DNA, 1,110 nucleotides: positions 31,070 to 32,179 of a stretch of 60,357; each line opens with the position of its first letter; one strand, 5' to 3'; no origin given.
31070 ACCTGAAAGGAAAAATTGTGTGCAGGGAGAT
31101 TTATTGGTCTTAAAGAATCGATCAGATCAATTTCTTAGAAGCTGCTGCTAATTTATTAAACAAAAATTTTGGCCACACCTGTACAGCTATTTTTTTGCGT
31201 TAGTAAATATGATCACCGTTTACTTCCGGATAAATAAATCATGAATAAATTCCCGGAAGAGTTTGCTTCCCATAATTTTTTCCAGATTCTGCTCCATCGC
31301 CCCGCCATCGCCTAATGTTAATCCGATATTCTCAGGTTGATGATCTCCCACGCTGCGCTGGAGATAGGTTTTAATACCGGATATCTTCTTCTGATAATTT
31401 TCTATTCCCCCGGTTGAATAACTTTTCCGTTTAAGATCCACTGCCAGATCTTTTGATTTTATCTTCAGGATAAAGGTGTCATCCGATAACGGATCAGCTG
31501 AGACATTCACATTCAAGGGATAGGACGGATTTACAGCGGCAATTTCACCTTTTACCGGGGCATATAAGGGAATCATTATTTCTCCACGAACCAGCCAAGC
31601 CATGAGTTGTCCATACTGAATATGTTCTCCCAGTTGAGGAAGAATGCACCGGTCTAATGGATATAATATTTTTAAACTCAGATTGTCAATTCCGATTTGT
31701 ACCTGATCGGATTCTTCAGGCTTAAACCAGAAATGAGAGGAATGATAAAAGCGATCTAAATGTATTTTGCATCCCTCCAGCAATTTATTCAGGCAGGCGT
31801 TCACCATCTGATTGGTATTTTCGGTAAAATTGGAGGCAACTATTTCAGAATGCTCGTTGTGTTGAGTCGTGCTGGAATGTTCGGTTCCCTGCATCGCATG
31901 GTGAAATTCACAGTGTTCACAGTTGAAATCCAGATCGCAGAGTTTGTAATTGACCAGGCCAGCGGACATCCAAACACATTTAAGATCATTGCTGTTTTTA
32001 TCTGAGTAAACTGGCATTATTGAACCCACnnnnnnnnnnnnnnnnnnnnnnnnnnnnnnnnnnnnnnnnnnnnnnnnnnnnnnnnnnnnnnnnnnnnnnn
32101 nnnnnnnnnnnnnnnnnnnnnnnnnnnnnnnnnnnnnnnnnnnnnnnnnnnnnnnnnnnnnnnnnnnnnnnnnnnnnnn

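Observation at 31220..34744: Four-gene cassette: TM-anchored GcvH-like protein, NrfC-like 4x[4Fe-4S] subunit without Tat signal, NrfD-like membrane subunit, Cys-rich GcvH-like protein, and no catalytic subunit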

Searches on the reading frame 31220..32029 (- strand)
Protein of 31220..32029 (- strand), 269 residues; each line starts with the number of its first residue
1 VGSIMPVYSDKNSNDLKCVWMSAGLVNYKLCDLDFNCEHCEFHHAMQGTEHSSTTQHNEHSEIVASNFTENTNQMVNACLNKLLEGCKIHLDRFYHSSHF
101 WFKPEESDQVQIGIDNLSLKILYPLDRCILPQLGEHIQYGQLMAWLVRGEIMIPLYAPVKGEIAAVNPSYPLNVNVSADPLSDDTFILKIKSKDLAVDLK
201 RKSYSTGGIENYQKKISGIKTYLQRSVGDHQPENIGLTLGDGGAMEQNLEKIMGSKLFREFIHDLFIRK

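Call 3: search_protein_families(library=pfam, proteins=[window:31220-32029:-], max_evalue=1)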
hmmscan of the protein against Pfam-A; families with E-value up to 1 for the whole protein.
window:31220-32029:- (269 aa): 1 family
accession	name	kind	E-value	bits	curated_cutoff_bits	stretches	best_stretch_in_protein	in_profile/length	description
PF01597.25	GCV_H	-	3.6e-10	40.2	22.2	1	94-196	2-104/122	Glycine cleavage H-protein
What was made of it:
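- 31220..32017 (-): Gene 4: cytoplasmic Cys4 (C-x12-C-x5-C-x2-C) + non-lipoylatable GcvH-fold protein with the same 'TLGDGG + helix' extension. It is a paralogue of gene 1. The start is probably the ATG at 32017; a GTG at 32029 is possible. Pfam GCV_H 3.6e-10 (call 3).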

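Call 4: search_protein_families(library=ncbifam, proteins=[window:31220-32029:-], max_evalue=1)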
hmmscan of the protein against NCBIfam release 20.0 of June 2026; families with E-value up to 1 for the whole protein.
window:31220-32029:- (269 aa): 3 families
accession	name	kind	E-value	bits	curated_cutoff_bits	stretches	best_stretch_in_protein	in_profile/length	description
NF002270.0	PRK01202.1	subfamily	4.9e-09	36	117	1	87-196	2-110/129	glycine cleavage system protein GcvH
TIGR00527.1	gcvH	equivalog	1.3e-07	31.8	115.85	1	94-196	7-109/129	glycine cleavage system protein GcvH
TIGR03077.1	not_gcvH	equivalog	0.00042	20.3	144.05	1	95-171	2-78/110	glycine cleavage protein H-like protein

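Call 7: find_homologous_proteins(query=window:31220-32029:-)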
Query window:31220-32029:- (269 aa): 13 proteins with E <= 0.001 among 229 candidates.
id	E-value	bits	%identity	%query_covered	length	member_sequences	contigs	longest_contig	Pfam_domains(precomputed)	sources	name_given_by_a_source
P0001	6.1e-178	608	99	99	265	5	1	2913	PF01597.26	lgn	-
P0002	6.4e-142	490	86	93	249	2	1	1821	PF01597.26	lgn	-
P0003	4.5e-139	480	79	99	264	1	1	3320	PF01597.26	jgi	jgi:glycine cleavage system H lipoate-binding protein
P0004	1.2e-132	459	77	99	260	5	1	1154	PF01597.26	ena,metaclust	metaclust:\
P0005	4.3e-121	421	70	99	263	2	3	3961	PF01597.26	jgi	jgi:glycine cleavage system H lipoate-binding protein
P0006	2.5e-117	409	67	99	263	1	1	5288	PF01597.26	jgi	-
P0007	7.5e-103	362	60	99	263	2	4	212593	PF01597.26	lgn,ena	-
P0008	1.1e-99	351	58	99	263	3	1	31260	PF01597.26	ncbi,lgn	-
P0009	1.3e-93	331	55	99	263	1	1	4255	PF01597.26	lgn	-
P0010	4.2e-85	303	75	67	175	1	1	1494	PF01597.26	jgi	-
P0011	1.2e-70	256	74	60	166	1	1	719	-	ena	-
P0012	2.2e-69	252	47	97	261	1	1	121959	PF01597.26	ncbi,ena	-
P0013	4.5e-53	198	39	94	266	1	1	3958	PF01597.26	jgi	jgi:glycine cleavage system H lipoate-binding protein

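Call 9: find_encoding_contigs(protein=P0007, flank=10000, max_places=3)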
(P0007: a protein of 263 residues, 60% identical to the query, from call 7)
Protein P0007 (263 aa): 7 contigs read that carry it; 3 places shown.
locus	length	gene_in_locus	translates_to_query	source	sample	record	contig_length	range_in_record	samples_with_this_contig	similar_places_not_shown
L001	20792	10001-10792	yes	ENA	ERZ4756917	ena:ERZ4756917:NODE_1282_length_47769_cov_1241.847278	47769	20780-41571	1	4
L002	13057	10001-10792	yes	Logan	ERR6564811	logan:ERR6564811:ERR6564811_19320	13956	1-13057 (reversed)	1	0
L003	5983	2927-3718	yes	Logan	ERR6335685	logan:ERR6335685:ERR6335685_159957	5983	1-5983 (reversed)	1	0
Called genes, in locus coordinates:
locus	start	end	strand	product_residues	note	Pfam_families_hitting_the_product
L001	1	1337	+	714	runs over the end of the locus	PF01433:Peptidase_M1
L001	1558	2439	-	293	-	-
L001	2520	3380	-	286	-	PF00491:Arginase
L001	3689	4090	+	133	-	PF01643:Acyl-ACP_TE, PF20791:Acyl-ACP_TE_C (faint), PF13279:4HBT_2, PF03061:4HBT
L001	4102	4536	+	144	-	PF00293:NUDIX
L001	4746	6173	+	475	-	PF00587:tRNA-synt_2b, PF03129:HGTP_anticodon, PF09180:ProRS-C_1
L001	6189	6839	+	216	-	PF08551:DUF1751, PF01694:Rhomboid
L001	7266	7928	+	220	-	PF01597:GCV_H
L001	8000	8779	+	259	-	PF12797:Fer4_2 (faint), PF12837:Fer4_6 (faint), PF13237:Fer4_10 (faint), PF12798:Fer4_3 (faint), PF12838:Fer4_7 (weak), PF13247:Fer4_11, PF12838:Fer4_7 (weak), PF00037:Fer4 (weak), +2 more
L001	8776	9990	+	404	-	PF03916:NrfD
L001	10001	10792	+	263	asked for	PF01597:GCV_H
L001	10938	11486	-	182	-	PF07998:Peptidase_M54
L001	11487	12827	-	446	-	PF00072:Response_reg, PF00158:Sigma54_activat, PF01078:Mg_chelatase (faint), PF14532:Sigma54_activ_2, PF07728:AAA_5, PF25601:AAA_lid_14, PF02954:HTH_8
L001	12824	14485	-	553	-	PF00672:HAMP, PF00512:HisKA, PF02518:HATPase_c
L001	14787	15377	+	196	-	PF03352:Adenine_glyco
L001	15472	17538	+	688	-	-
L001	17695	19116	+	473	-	PF00365:PFK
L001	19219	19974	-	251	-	PF00005:ABC_tran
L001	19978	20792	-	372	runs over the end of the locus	PF13100:OstA_2 (weak), PF03968:LptD_N (faint)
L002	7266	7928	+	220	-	PF01597:GCV_H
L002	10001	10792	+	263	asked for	PF01597:GCV_H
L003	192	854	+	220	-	PF01597:GCV_H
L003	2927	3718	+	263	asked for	PF01597:GCV_H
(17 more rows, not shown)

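Call 10: find_encoding_contigs(protein=P0012, flank=10000, max_places=3)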
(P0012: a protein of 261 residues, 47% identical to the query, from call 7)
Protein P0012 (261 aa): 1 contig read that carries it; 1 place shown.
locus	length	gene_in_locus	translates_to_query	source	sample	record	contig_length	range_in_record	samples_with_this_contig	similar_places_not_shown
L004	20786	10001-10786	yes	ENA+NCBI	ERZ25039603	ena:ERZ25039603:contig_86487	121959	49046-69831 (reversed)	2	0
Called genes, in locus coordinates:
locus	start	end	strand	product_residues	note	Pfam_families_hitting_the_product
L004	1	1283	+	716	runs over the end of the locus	PF01433:Peptidase_M1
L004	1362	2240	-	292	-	-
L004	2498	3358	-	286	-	PF00491:Arginase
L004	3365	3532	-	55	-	-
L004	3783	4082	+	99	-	PF03061:4HBT (weak), PF13279:4HBT_2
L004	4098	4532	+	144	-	PF00293:NUDIX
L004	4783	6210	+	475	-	PF00587:tRNA-synt_2b, PF03129:HGTP_anticodon, PF09180:ProRS-C_1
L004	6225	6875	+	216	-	PF08551:DUF1751, PF01694:Rhomboid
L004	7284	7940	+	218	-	PF01597:GCV_H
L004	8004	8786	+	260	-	PF12797:Fer4_2 (faint), PF12837:Fer4_6 (faint), PF13187:Fer4_9 (faint), PF13237:Fer4_10 (faint), PF12798:Fer4_3 (faint), PF13247:Fer4_11, PF12838:Fer4_7 (weak), PF00037:Fer4 (weak)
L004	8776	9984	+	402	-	PF03916:NrfD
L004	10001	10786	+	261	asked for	PF01597:GCV_H (weak)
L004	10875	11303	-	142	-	PF07998:Peptidase_M54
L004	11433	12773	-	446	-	PF00072:Response_reg, PF01078:Mg_chelatase (faint), PF00158:Sigma54_activat, PF14532:Sigma54_activ_2, PF07728:AAA_5, PF25601:AAA_lid_14, PF02954:HTH_8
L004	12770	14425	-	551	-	PF00672:HAMP, PF00512:HisKA, PF02518:HATPase_c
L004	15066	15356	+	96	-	-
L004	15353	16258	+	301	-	PF02754:CCG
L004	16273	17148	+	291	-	PF07992:Pyr_redox_2 (weak), PF00070:Pyr_redox (faint), PF00890:FAD_binding_2, PF01134:GIDA (weak), PF01266:DAO (faint), PF12831:FAD_oxidored, PF13450:NAD_binding_8, PF00037:Fer4 (weak), +1 more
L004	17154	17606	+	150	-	PF01257:2Fe-2S_thioredx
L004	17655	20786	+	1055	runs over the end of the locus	PF01512:Complex1_51K, PF10589:NADH_4Fe-4S, PF14691:Fer4_20, PF00070:Pyr_redox (faint), PF07992:Pyr_redox_2, PF12831:FAD_oxidored (faint), PF13450:NAD_binding_8 (weak), PF13738:Pyr_redox_3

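Call 12: find_related_loci(query=A1, collection=genome_contigs, flank=10000)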
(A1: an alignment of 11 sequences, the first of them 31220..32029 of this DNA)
Query A1 (269 aa) in genome_contigs; peptide patterns used: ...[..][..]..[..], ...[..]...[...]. (x = any residue, [..] = any of these).
12 stretches matched a pattern; 1 encode a relative of the query (tblastn E <= 1e-3); 1 distinct loci.
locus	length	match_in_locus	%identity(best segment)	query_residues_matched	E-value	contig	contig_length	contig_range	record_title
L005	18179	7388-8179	58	4-269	5e-107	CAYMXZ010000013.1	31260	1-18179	MAG TPA_asm: uncultured Caldithrix sp. isolate binchicken_co107_282 genome assembly, contig: NODE_3636_length_31260_cov_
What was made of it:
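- Tried and rejected: The single genome_contigs scan, using the gene-4 alignment, returned only one locus (an uncultured Caldithrix) because the patterns were narrow (call 12).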

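Call 18: search_protein_representatives(alignment_id=A1)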
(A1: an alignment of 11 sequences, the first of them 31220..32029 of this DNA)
Query: 11 sequences, 263 profile positions. Proteins with E-value up to 0.001 (for the whole library): 1917; up to 1e-10: 611; up to 1e-30: 71. The best 150 are listed.
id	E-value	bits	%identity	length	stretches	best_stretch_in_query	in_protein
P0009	4.4e-133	458.8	-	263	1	1-263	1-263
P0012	9.9e-116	401.9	-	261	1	3-263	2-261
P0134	1.0e-89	316.6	-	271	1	2-263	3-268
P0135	3.1e-76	272.4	-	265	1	5-263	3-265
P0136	4.5e-75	268.6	-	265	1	1-261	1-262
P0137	1.4e-73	263.8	-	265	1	13-260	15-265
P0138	7.4e-69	248.3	-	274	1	1-262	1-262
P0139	1.4e-68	247.3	-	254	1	17-261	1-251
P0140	1.6e-66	240.6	-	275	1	1-261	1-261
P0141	9.4e-66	238.1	-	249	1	17-260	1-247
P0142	2.0e-65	237.0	-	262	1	8-263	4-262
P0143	3.0e-64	233.2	-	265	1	5-260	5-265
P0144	1.1e-61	224.7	-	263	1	1-262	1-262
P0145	9.1e-61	221.7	-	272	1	4-262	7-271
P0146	2.5e-57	210.4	-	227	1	46-263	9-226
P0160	4.9e-40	153.8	-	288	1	10-261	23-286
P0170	2.7e-36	141.5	-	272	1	10-261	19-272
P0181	8.8e-34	133.3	-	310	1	10-261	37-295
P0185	1.0e-32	129.8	-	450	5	11-56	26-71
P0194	2.0e-31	125.5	-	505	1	10-247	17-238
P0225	1.4e-29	119.5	-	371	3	90-260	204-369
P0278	2.2e-25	105.8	-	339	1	6-238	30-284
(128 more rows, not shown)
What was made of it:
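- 31220..32017 (-): More than 150 full-length cluster representatives (call 18).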

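Call 20: list_cluster_members(proteins=[P0134, P0138, P0145, P0160, P0170, P0181, P0194, P0185, P0225, P0278])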
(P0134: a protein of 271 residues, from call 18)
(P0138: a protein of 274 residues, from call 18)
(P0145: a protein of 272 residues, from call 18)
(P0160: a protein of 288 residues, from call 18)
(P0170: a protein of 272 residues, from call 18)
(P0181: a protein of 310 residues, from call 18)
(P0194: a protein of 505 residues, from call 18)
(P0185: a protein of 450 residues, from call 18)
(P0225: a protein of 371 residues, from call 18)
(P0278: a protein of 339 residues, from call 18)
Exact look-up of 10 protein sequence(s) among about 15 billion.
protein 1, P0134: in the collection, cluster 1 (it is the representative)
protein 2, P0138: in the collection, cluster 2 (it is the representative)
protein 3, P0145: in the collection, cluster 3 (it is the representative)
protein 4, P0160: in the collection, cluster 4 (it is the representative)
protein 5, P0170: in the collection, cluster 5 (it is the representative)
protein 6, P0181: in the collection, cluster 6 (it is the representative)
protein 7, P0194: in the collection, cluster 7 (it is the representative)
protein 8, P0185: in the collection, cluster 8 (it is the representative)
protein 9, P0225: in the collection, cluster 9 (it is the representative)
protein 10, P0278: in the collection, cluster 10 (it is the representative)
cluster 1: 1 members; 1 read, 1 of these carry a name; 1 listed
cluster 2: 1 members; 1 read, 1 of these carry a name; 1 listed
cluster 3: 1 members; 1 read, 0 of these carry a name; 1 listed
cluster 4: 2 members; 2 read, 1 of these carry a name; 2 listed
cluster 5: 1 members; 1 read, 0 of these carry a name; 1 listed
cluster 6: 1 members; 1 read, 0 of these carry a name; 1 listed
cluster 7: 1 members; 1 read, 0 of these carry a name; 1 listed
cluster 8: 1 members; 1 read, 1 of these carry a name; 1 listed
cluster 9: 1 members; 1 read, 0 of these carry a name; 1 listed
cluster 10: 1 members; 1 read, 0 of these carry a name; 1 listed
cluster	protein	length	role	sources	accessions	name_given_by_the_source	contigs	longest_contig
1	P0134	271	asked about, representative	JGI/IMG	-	glycine cleavage system H lipoate-binding protein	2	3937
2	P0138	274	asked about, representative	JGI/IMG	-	glycine cleavage system H lipoate-binding protein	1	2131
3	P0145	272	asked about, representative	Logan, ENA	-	-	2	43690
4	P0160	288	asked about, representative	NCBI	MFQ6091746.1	MAG: glycine cleavage system protein H [bacterium]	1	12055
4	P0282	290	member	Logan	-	-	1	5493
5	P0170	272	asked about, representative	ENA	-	-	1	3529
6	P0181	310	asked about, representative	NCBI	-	-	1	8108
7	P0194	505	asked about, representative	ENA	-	-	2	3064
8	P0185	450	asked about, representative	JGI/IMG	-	glycine cleavage system H lipoate-binding protein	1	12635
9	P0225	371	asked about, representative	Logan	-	-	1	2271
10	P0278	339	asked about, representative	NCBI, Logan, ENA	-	-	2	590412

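Call 21: find_encoding_contigs(protein=P0278, flank=8000, max_places=1)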
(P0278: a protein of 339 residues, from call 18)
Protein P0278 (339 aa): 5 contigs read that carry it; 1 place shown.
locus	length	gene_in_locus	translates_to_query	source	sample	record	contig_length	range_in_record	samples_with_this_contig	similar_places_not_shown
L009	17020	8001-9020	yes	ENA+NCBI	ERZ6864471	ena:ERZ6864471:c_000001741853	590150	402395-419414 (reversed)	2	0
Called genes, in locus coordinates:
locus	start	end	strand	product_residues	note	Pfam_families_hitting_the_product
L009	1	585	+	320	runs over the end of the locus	PF02603:Hpr_kinase_N, PF07475:Hpr_kinase_C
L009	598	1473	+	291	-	PF03668:RapZ-like_N, PF22740:PapZ_C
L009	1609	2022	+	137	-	PF03610:EIIA-man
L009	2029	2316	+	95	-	PF00381:PTS-HPr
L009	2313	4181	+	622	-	PF05524:PEP-utilisers_N, PF00391:PEP-utilizers, PF02896:PEP-utilizers_C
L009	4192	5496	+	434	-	PF13439:Glyco_transf_4, PF13477:Glyco_trans_4_2, PF13579:Glyco_trans_4_4, PF20706:GT4-conflict, PF00534:Glycos_transf_1, PF13692:Glyco_trans_1_4, PF13524:Glyco_trans_1_2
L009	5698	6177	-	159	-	-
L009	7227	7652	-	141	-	PF09719:C_GCAxxG_C_C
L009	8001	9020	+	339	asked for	PF01597:GCV_H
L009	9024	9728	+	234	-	PF01597:GCV_H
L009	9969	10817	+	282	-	PF00037:Fer4 (weak), PF12838:Fer4_7 (weak), PF13187:Fer4_9 (weak), PF13247:Fer4_11, PF12838:Fer4_7 (weak), PF00037:Fer4 (weak), PF12797:Fer4_2 (weak), PF13187:Fer4_9 (weak), +5 more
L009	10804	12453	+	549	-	PF03916:NrfD, PF14522:Cytochrome_C7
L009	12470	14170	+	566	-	PF00672:HAMP, PF00512:HisKA, PF02518:HATPase_c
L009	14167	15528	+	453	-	PF00072:Response_reg, PF00158:Sigma54_activat, PF01078:Mg_chelatase (faint), PF14532:Sigma54_activ_2, PF07728:AAA_5 (weak), PF25601:AAA_lid_14, PF02954:HTH_8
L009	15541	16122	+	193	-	PF07998:Peptidase_M54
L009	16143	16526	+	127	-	PF01155:HypA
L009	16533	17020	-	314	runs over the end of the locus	PF01515:PTA_PTB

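Call 22: find_encoding_contigs(protein=P0160, flank=8000, max_places=1)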
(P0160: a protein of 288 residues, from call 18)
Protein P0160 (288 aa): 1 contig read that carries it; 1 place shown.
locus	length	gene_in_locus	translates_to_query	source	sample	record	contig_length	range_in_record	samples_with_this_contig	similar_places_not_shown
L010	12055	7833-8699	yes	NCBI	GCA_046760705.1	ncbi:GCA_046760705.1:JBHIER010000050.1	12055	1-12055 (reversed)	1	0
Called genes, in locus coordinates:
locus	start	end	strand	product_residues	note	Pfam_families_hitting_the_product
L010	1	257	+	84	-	PF09233:Endonuc-EcoRV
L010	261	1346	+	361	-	PF02086:MethyltransfD12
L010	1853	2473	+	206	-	-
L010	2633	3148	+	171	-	PF04893:Yip1 (weak)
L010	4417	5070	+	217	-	PF01597:GCV_H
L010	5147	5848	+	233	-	PF01597:GCV_H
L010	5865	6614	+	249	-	PF00037:Fer4 (faint), PF12797:Fer4_2 (faint), PF12838:Fer4_7 (weak), PF13247:Fer4_11, PF12838:Fer4_7 (weak), PF12837:Fer4_6 (weak), PF13187:Fer4_9 (weak), PF13237:Fer4_10 (weak), +2 more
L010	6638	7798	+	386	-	PF03916:NrfD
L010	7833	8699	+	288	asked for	PF01597:GCV_H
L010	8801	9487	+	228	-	PF12804:NTP_transf_3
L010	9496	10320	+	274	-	PF02634:FdhD-NarQ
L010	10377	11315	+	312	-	PF24859:FdhE_central, PF24860:FdhE_C (weak)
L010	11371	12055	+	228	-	?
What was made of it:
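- One locus, L010, has MobA-like, FdhD and FdhE genes downstream (call 22).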

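Call 46: search_protein_families(library=pfam, proteins=[P0194, L009:10804-12453:+, P0185], max_evalue=0.01)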
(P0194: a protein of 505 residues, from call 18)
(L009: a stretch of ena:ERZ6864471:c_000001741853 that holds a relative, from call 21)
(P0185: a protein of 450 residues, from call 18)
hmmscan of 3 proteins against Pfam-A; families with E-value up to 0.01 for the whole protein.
P0194 (505 aa): 5 families
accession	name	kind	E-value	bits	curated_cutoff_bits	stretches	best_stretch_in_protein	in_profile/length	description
PF02518.31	HATPase_c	-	3.7e-29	101.9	26.4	1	383-493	2-110/111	Histidine kinase-, DNA gyrase B-, and HSP90-like ATPase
PF01597.25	GCV_H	-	2.5e-20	73.1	22.2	1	81-191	2-111/122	Glycine cleavage H-protein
PF00512.31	HisKA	-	9.2e-14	51.7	26.9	1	269-336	2-66/66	His Kinase A (phospho-acceptor) domain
PF13581.12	HATPase_c_2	-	0.0002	21.8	27.4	1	395-471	40-113/127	Histidine kinase-like ATPase domain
PF13589.12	HATPase_c_3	-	0.0065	16.9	25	0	388-447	4-62/137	Histidine kinase-, DNA gyrase B-, and HSP90-like ATPase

L009:10804-12453:+ (549 aa): 2 families
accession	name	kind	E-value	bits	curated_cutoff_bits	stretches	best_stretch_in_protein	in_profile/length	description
PF03916.19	NrfD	-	6.2e-24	85.6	25.8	1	58-346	4-308/313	Polysulphide reductase, NrfD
PF14522.11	Cytochrome_C7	-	2.2e-10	40.6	24.8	1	481-548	1-67/67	Cytochrome c7 and related cytochrome c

P0185 (450 aa): 1 family
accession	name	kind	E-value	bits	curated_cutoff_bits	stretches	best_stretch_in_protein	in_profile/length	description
PF01597.25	GCV_H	-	1.9e-13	50.8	22.2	1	281-399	3-120/122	Glycine cleavage H-protein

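Call 59: predict_structure(alignment_id=A3)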
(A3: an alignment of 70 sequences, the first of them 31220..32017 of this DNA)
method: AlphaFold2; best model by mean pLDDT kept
length: 265 residues; sequences in the alignment: 70
mean_pLDDT: 81.8   pTM: 0.70
mean pLDDT of the five models: 81.8, 81.2, 80.8, 80.6, 79.2
residues with pLDDT >= 90: 119; 70-90: 88; 50-70: 44; < 50: 14
segments of 3 or more residues with pLDDT < 50: 1-7, 49-55
pLDDT, mean of each block of 10 residues (from residue 1): 46 80 76 76 62 51 77 92 89 89 94 92 96 96 95 96 86 64 95 83 82 94 71 66 90 94 75
secondary structure, 60 per line:
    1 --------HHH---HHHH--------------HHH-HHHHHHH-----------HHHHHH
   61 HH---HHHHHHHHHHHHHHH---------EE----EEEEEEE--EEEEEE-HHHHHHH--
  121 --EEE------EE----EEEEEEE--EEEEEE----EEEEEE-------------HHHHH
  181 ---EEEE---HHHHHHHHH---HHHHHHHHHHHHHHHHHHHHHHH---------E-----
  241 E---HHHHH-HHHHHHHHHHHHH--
elements in order: H15-18 H37-43 H55-62 H66-80 E96-102 E105-110 H112-118 E123-125 E138-144 E147-152 E157-162 H176-180 E184-187 H191-199 H203-225 H245-249 H251-263
